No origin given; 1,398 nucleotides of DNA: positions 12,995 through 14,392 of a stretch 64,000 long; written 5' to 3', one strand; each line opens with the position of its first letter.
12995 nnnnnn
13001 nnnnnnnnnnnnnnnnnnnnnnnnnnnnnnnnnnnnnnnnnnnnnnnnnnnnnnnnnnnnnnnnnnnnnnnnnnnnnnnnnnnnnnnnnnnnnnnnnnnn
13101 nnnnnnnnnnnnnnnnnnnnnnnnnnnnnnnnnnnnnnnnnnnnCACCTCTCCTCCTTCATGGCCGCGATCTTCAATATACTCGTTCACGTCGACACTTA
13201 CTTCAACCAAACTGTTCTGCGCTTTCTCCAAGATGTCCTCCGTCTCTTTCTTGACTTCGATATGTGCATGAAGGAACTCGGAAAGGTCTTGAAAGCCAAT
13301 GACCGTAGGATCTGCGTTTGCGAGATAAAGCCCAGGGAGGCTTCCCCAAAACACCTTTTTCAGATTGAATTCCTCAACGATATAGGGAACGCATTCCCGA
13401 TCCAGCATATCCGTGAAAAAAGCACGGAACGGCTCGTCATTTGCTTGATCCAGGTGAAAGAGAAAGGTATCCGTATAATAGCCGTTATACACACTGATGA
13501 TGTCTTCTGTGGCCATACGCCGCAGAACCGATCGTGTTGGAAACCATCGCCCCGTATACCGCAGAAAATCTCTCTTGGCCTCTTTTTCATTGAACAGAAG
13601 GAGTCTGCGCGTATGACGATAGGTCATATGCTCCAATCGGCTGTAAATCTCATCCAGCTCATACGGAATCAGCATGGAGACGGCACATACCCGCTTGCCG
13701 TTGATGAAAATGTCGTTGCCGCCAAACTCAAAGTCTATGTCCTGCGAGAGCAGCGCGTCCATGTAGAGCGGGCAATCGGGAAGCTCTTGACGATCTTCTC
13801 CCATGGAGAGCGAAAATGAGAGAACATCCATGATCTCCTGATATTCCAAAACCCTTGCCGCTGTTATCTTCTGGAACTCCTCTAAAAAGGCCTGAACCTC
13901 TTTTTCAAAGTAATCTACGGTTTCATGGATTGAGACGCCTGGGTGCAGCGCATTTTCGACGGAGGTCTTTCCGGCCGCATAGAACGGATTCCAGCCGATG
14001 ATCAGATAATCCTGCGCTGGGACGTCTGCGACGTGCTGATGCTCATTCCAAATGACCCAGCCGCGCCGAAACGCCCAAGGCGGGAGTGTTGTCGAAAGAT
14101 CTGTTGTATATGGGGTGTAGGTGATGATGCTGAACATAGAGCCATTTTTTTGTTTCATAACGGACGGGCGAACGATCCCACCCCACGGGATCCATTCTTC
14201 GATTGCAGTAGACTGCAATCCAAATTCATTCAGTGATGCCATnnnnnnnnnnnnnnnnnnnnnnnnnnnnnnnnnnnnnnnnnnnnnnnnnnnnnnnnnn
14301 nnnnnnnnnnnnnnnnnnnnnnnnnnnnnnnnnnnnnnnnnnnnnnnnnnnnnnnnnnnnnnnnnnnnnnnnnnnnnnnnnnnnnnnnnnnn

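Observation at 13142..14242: Standalone VirB4 N-terminal-domain paralog translationally coupled to full-length VirB4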

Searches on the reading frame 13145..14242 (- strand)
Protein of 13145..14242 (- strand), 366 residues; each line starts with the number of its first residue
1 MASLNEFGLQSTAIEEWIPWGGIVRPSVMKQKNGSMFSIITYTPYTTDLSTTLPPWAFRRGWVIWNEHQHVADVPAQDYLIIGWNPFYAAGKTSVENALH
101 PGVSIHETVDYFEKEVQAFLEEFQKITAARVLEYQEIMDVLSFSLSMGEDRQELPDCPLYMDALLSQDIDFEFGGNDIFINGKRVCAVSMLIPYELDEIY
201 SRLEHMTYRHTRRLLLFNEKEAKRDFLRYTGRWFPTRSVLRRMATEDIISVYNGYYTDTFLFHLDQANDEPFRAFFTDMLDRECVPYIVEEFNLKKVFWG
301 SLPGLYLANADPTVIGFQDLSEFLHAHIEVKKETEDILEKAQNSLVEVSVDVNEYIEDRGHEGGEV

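Call 6: search_protein_families(library=pfam, proteins=[window:13145-14242:-], max_evalue=1)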
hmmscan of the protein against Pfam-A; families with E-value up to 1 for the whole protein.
window:13145-14242:- (366 aa): 1 family
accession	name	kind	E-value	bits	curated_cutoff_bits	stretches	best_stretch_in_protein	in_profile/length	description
PF03135.19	CagE_TrbE_VirB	-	0.17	12.3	21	0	289-306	182-199/204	CagE, TrbE, VirB family, component of type IV transporter system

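Call 9: search_protein_families(library=ncbifam, proteins=[window:13145-14242:-], max_evalue=0.01)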
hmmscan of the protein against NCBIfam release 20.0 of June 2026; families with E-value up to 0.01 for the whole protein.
window:13145-14242:- (366 aa): 2 families
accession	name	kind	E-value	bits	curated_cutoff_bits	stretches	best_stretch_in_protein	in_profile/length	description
NF010447.0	PRK13873.1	equivalog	6.3e-13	47.5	1020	1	92-248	137-296/815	conjugal transfer protein TrbE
NF010404.0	PRK13830.1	subfamily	9.3e-09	33.6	810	1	121-233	184-297/818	conjugal transfer protein TrbE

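Call 10: find_homologous_proteins(query=window:13145-14242:-, max_evalue=0.001)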
Query window:13145-14242:- (366 aa): 50 proteins with E <= 0.001 among 1455 candidates.
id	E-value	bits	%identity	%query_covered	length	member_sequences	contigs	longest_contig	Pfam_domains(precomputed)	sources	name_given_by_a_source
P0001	6.5e-249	843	99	100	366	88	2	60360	-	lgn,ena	-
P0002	1.4e-209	714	85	97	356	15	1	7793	-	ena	-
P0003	4.9e-206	702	82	99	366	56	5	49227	-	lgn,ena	-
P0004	8.6e-206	701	81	99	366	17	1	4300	-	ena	-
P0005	1.2e-169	582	68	98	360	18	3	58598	-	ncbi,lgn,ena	ncbi:MAG: hypothetical protein ACFN1I_00895 [Selenomonas artemidis]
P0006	6.4e-167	574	69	97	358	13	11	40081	-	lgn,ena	-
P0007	9.4e-167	573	70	94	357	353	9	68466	-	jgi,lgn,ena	jgi:hypothetical protein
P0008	2.3e-131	457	55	97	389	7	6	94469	-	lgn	-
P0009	1.6e-126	441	54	98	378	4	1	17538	-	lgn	-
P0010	2.5e-125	437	53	98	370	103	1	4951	-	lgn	-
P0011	1.8e-124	434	55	96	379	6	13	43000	-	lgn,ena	-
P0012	2.3e-124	434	53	97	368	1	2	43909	-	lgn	-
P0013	5.4e-124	432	53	98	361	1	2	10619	-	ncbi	-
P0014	2.0e-121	424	52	98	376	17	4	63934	-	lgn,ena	-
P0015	1.5e-120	421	51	98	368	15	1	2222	-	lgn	-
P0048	1.1e-59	221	36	91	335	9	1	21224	-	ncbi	ncbi:MAG: hypothetical protein ACTTH3_04255 [Schwartzia sp. (in: firmicutes)]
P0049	4.4e-51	192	32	93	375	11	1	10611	-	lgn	-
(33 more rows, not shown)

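Call 12: find_encoding_contigs(protein=P0048, flank=8000, max_places=2)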
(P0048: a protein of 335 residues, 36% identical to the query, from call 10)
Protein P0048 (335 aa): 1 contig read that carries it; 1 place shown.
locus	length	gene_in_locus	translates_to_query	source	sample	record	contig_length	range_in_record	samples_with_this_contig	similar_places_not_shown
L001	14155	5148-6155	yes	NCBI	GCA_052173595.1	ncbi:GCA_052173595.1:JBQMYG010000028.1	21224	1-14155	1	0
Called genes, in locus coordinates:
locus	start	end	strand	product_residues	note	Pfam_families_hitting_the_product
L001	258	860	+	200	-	-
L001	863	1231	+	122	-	-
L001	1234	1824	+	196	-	PF00437:T2SSE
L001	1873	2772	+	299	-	-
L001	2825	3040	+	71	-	-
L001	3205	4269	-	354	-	-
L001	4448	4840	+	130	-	-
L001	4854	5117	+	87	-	PF05101:VirB3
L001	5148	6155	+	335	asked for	-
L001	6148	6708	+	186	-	PF27097:VirB4_TrbE_N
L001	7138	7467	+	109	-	-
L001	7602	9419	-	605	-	PF00015:MCPsignal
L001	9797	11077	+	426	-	PF00395:SLH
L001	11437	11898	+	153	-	PF03885:DUF327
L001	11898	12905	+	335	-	PF13177:DNA_pol3_delta2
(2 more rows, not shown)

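Call 13: find_encoding_contigs(protein=P0049, flank=8000, max_places=2)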
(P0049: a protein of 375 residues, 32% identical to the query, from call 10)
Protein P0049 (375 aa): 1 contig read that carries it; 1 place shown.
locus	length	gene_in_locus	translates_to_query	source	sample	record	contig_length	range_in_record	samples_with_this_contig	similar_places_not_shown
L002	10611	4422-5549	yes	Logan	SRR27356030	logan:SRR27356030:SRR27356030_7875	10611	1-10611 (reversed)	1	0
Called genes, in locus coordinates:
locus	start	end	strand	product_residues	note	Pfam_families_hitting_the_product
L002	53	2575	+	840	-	PF02534:T4SS-DNA_transf, PF10412:TrwB_AAD_bind, PF12696:TraG-D_C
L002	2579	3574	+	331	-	PF00437:T2SSE, PF27713:UCP018868 (faint)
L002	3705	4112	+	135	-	PF04956:TrbC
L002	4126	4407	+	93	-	PF05101:VirB3 (weak)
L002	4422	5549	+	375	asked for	-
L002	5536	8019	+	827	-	PF27097:VirB4_TrbE_N, PF03135:CagE_TrbE_VirB (faint), PF19044:P-loop_TraG, PF12846:AAA_10 (weak)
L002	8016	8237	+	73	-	-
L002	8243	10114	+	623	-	PF22448:RepB_primase_C (faint)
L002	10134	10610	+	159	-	?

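Call 16: find_related_loci(query=A1, collection=genome_contigs, flank=6000)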
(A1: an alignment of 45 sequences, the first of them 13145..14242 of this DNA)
Query A1 (366 aa) in genome_contigs; peptide patterns used: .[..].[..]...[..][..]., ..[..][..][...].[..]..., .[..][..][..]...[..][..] (x = any residue, [..] = any of these).
53 stretches matched a pattern; 32 encode a relative of the query (tblastn E <= 1e-3); 32 distinct loci.
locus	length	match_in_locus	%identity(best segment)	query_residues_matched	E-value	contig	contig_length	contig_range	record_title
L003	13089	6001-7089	86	1-363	0e+0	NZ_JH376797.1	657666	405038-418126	Selenomonas infelix ATCC 43532 supercont1.1, whole genome shotgun sequence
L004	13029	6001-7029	71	1-345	3e-173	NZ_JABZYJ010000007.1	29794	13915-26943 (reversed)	MAG: Selenomonas sp. isolate JCVI_3_bin.2 NODE_7_length_29794_cov_3.313659, whole genome shotgun sequence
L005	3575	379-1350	43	1-324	1e-90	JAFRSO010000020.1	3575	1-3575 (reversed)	MAG: Selenomonadaceae bacterium isolate RGIG2762 Goat_Omasum-5__c132439, whole genome shotgun sequence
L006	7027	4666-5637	42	1-324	1e-88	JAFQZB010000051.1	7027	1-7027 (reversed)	MAG: Selenomonadaceae bacterium isolate RGIG2281 Goat_Duodenum-5__c77767, whole genome shotgun sequence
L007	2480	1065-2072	40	1-336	9e-91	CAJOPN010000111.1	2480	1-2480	uncultured Selenomonadaceae bacterium isolate Rumen_Coassembly_mag_2278 genome assembly, contig: k87_9961216, whole geno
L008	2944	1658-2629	42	1-324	3e-89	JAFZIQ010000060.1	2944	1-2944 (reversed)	MAG: Selenomonadaceae bacterium isolate RGIG7801 Water_buffalos_Reticulum-1__c192121, whole genome shotgun sequence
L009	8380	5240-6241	43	1-335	2e-87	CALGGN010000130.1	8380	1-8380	MAG TPA_asm: uncultured Selenomonas sp. isolate ERR1278103_bin.195_CONCOCT_v1.1_MAG genome assembly, contig: ERZ841272.1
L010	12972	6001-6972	42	1-324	4e-87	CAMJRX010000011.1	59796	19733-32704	MAG: uncultured Selenomonadales bacterium isolate SRR12081294_bin.75_metaWRAP_v1.3_MAG genome assembly, contig: ERZ12289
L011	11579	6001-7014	43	3-340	4e-86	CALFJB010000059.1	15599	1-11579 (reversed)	MAG TPA_asm: uncultured Selenomonadales bacterium isolate ERR1278105_bin.186_CONCOCT_v1.1_MAG genome assembly, contig: E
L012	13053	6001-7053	39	1-353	4e-86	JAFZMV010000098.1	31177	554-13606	MAG: Selenomonadaceae bacterium isolate RGIG7910 Water_buffalos_Reticulum.Co__c2941380, whole genome shotgun sequence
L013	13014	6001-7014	41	3-340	1e-82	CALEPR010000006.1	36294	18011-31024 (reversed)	MAG TPA_asm: uncultured Selenomonadales bacterium isolate ERR1278072_bin.153_CONCOCT_v1.1_MAG genome assembly, contig: E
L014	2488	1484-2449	41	4-324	8e-82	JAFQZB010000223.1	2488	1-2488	MAG: Selenomonadaceae bacterium isolate RGIG2281 Goat_Duodenum-5__c302019, whole genome shotgun sequence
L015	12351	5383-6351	37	3-324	4e-73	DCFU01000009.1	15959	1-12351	MAG TPA_asm: Megamonas sp. UBA1796 UBA1796_contig_93727, whole genome shotgun sequence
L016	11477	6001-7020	35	3-348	1e-70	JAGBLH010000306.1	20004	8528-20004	MAG: Selenomonas sp. isolate RGIG9219 Water_deer_Rumen-2__c488059, whole genome shotgun sequence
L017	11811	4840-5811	39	3-324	3e-70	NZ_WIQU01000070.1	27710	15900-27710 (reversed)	Pectinatus frisingensis strain MB174 PFRB_70.1, whole genome shotgun sequence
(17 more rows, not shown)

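Call 20: search_solved_structures(query=A1, max_evalue=10, show_alignments=2)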
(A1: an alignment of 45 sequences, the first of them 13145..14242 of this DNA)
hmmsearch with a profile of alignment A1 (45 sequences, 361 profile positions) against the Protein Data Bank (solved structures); distinct sequences matched with E-value up to 10: 10.
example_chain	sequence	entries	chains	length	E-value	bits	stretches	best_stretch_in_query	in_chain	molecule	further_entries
6xnn_A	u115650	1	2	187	1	11.6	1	110-149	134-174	Stimulator of interferon genes protein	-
11gl_A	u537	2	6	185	1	11.6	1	110-149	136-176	Stimulator of interferon genes protein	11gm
4loj_A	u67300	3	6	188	1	11.6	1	110-149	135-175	Stimulator of interferon genes protein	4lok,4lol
11gn_A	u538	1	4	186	1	11.6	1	110-149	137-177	Stimulator of interferon genes protein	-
9ltf_A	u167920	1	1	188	1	11.6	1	110-149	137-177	Stimulator of interferon genes protein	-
4jc5_A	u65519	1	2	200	1.1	11.5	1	110-149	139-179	Transmembrane protein 173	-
4kby_A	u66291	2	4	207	1.2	11.4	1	110-149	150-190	Stimulator of interferon genes protein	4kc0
4yp1_A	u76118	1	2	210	1.2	11.4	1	110-149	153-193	Stimulator of interferon genes protein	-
7mhc_A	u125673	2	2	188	1.7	10.9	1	110-149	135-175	Stimulator of interferon genes protein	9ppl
6mx0_A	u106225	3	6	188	1.7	10.9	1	110-149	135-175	Stimulator of interferon genes protein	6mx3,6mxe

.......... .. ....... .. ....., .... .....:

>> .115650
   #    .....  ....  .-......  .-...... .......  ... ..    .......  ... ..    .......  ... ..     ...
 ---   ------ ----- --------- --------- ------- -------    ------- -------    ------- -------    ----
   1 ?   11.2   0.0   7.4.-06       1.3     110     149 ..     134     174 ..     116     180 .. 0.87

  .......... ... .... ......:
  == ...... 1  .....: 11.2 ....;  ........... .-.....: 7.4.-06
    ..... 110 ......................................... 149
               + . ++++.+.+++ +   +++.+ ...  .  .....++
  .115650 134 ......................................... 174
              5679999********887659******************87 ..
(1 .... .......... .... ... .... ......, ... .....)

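Call 22: predict_structure(alignment_id=A1)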
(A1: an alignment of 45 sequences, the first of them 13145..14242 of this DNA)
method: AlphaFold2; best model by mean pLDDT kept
length: 366 residues; sequences in the alignment: 45
mean_pLDDT: 85.5   pTM: 0.82
mean pLDDT of the five models: 85.5, 84.9, 84.4, 84.3, 84.3
residues with pLDDT >= 90: 204; 70-90: 110; 50-70: 32; < 50: 20
segments of 3 or more residues with pLDDT < 50: 1-10, 358-366
pLDDT, mean of each block of 10 residues (from residue 1): 46 74 94 94 88 85 96 94 93 91 94 97 95 95 92 81 89 90 95 89 94 94 88 84 81 93 95 96 94 89 81 84 83 61 61 54 40
secondary structure, 60 per line:
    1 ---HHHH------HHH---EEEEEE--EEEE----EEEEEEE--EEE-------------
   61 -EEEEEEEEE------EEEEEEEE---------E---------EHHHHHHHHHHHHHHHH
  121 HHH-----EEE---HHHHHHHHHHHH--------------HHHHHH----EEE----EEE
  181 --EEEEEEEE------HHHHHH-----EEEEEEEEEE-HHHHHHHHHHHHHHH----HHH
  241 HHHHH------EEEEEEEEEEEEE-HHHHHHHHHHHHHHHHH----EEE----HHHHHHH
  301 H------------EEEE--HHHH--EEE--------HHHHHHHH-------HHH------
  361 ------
elements in order: H4-7 E20-25 E28-31 E36-42 E45-47 E62-70 E77-84 H105-123 E129-131 H135-146 H161-166 E171-173 E178-180 E183-190 H197-202 E208-217 H219-233 H238-245 E252-264 H266-282 E287-289 H294-301 E314-317 H320-323 E326-328 H337-344

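Call 25: fold_search(model_id=the predicted structure, library=pdb)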
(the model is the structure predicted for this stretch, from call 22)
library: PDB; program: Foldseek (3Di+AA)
matches with E <= 10: 332; with E <= 0.001: 15
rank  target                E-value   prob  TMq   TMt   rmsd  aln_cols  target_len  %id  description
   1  8rtb_B                2.1e-14  1.00  0.65  0.38   4.4       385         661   10  Extended inner membrane complex (IMC) protomer structure (TrwM/VirB3-TrwK/VirB4-TrwI/VirB6-TrwG/VirB8-TrwE/VirB10) fro (released 2024-06-19)
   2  8rtd_h                2.2e-14  1.00  0.66  0.53   4.6       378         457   10  Stalk-Arches-IMC structure from the fully-assembled R388 type IV secretion system determined by cryo-EM. (released 2024-06-19)
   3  8rtd_P                3.7e-14  1.00  0.65  0.33   4.5       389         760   10  Stalk-Arches-IMC structure from the fully-assembled R388 type IV secretion system determined by cryo-EM. (released 2024-06-19)
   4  8rtd_V                3.9e-14  1.00  0.65  0.35   4.4       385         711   11  Stalk-Arches-IMC structure from the fully-assembled R388 type IV secretion system determined by cryo-EM. (released 2024-06-19)
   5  8rtb_A                1.6e-13  1.00  0.59  0.31   8.5       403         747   11  Extended inner membrane complex (IMC) protomer structure (TrwM/VirB3-TrwK/VirB4-TrwI/VirB6-TrwG/VirB8-TrwE/VirB10) fro (released 2024-06-19)
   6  8rtd_O                1.6e-13  1.00  0.59  0.30   8.5       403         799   11  Stalk-Arches-IMC structure from the fully-assembled R388 type IV secretion system determined by cryo-EM. (released 2024-06-19)
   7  8rtd_T                1.6e-13  1.00  0.59  0.29   8.5       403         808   11  Stalk-Arches-IMC structure from the fully-assembled R388 type IV secretion system determined by cryo-EM. (released 2024-06-19)
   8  7o42_A                5.6e-13  1.00  0.60  0.26   5.1       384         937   10  TrwK/VirB4unbound trimer of dimers complex (with Hcp1) from the R388 type IV secretion system determined by cryo-EM. (released 2022-06-22)
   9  8rtd_g                5.6e-13  1.00  0.59  0.31   7.3       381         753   11  Stalk-Arches-IMC structure from the fully-assembled R388 type IV secretion system determined by cryo-EM. (released 2024-06-19)
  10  7o41_B                1.2e-12  1.00  0.65  0.36   5.3       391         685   11  Hexameric composite model of the Inner Membrane Complex (IMC) with the Arches from the fully-assembled R388 type IV se (released 2022-06-22)
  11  7o42_E                1.3e-12  1.00  0.58  0.25   5.7       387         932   10  TrwK/VirB4unbound trimer of dimers complex (with Hcp1) from the R388 type IV secretion system determined by cryo-EM. (released 2022-06-22)
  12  7o43_A                1.7e-12  1.00  0.57  0.29   5.8       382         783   12  TrwK/VirB4unbound dimer complex from R388 type IV secretion system determined by cryo-EM. (released 2022-06-22)
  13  7o43_B                2.4e-12  1.00  0.57  0.29   5.7       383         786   12  TrwK/VirB4unbound dimer complex from R388 type IV secretion system determined by cryo-EM. (released 2022-06-22)
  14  7o41_A                2.5e-12  1.00  0.62  0.32   6.3       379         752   12  Hexameric composite model of the Inner Membrane Complex (IMC) with the Arches from the fully-assembled R388 type IV se (released 2022-06-22)
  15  6umm_A                5.0e-04  1.00  0.31  0.39   6.4       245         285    9  A complete structure of the ESX-3 translocon complex (released 2019-10-23)
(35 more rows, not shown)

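Call 32: search_protein_representatives(alignment_id=A1)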
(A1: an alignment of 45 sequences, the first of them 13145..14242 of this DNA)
Query: 45 sequences, 361 profile positions. Proteins with E-value up to 0.001 (for the whole library): 430; up to 1e-10: 190; up to 1e-30: 75. The best 150 are listed.
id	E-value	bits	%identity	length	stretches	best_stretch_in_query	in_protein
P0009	6.3e-157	538.7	-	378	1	5-360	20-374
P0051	5.9e-139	479.6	-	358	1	1-346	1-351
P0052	1.3e-128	445.5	-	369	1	4-353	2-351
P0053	1.9e-128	445.0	-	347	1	3-334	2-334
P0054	4.0e-126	437.4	-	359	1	3-352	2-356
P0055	1.8e-125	435.3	-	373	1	6-359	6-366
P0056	5.0e-124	430.5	-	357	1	3-344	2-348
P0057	1.5e-123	428.9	-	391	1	3-343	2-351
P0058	1.1e-121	422.8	-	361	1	3-335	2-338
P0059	1.4e-118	412.5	-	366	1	1-334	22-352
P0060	1.8e-117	408.9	-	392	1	8-347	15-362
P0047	4.4e-116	404.3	-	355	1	1-338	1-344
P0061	8.1e-114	396.9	-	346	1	4-331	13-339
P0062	3.6e-113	394.8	-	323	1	3-325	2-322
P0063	8.9e-111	386.9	-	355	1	3-342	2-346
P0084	1.1e-84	301.1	-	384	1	3-341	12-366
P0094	2.4e-64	234.1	-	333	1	1-319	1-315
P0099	5.6e-53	196.8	-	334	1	3-324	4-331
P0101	4.4e-50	187.2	-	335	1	1-324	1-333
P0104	4.4e-49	183.9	-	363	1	2-334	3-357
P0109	1.6e-44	168.9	-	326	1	1-324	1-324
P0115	1.4e-35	139.5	-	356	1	3-322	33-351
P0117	4.1e-35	138.0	-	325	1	1-325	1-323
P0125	4.5e-29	118.1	-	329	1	36-327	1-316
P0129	1.2e-26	110.2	-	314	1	1-327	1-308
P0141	8.1e-22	94.2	-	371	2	12-252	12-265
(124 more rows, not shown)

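Call 34: find_encoding_contigs(protein=P0117, flank=8000, max_places=2)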
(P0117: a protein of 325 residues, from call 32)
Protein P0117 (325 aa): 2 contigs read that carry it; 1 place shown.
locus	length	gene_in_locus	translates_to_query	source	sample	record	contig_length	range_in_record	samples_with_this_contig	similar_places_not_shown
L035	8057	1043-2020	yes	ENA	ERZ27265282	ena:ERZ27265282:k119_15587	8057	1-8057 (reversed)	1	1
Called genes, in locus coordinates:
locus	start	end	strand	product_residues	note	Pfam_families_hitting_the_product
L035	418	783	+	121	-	PF04956:TrbC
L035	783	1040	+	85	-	PF05101:VirB3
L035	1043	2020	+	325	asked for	-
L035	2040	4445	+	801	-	PF27097:VirB4_TrbE_N, PF03135:CagE_TrbE_VirB, PF12846:AAA_10 (faint), PF19044:P-loop_TraG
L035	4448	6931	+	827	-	PF22448:RepB_primase_C (faint)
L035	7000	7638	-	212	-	PF12784:PDDEXK_2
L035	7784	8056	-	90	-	?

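Call 35: find_encoding_contigs(protein=P0129, flank=8000, max_places=2)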
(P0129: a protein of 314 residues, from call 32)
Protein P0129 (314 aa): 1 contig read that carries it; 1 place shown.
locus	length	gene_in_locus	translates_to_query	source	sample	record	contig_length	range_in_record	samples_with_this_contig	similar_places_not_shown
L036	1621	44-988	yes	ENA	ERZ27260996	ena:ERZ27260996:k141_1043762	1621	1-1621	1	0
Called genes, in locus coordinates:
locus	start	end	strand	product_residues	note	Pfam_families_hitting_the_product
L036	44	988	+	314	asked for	-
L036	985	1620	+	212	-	?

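Call 36: find_encoding_contigs(protein=P0141, flank=8000, max_places=2)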
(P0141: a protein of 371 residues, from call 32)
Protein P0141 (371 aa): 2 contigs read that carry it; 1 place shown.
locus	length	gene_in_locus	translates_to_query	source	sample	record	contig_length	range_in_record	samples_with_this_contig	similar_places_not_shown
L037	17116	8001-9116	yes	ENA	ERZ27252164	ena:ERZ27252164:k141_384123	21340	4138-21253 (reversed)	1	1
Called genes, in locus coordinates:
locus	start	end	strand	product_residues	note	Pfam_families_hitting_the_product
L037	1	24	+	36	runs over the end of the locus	?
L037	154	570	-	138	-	PF14020:DUF4236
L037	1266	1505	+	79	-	PF05101:VirB3 (weak)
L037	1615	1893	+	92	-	PF04956:TrbC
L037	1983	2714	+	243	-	-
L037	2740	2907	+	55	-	-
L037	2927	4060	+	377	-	PF04610:TrbL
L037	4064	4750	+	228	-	PF04335:VirB8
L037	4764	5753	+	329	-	PF03524:CagX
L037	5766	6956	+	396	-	PF03743:TrbI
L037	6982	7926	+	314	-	PF00437:T2SSE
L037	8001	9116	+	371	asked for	PF27097:VirB4_TrbE_N (weak), PF03135:CagE_TrbE_VirB (weak)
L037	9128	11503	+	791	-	PF27097:VirB4_TrbE_N, PF03135:CagE_TrbE_VirB, PF13401:AAA_22 (faint), PF12846:AAA_10 (faint), PF19044:P-loop_TraG (weak)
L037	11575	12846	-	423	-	PF16697:Yop-YscD_cpl (weak), PF00498:FHA, PF00158:Sigma54_activat (weak), PF14532:Sigma54_activ_2, PF00004:AAA (weak), PF00158:Sigma54_activat (weak), PF25601:AAA_lid_14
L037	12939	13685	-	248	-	PF00481:PP2C, PF13672:PP2C_2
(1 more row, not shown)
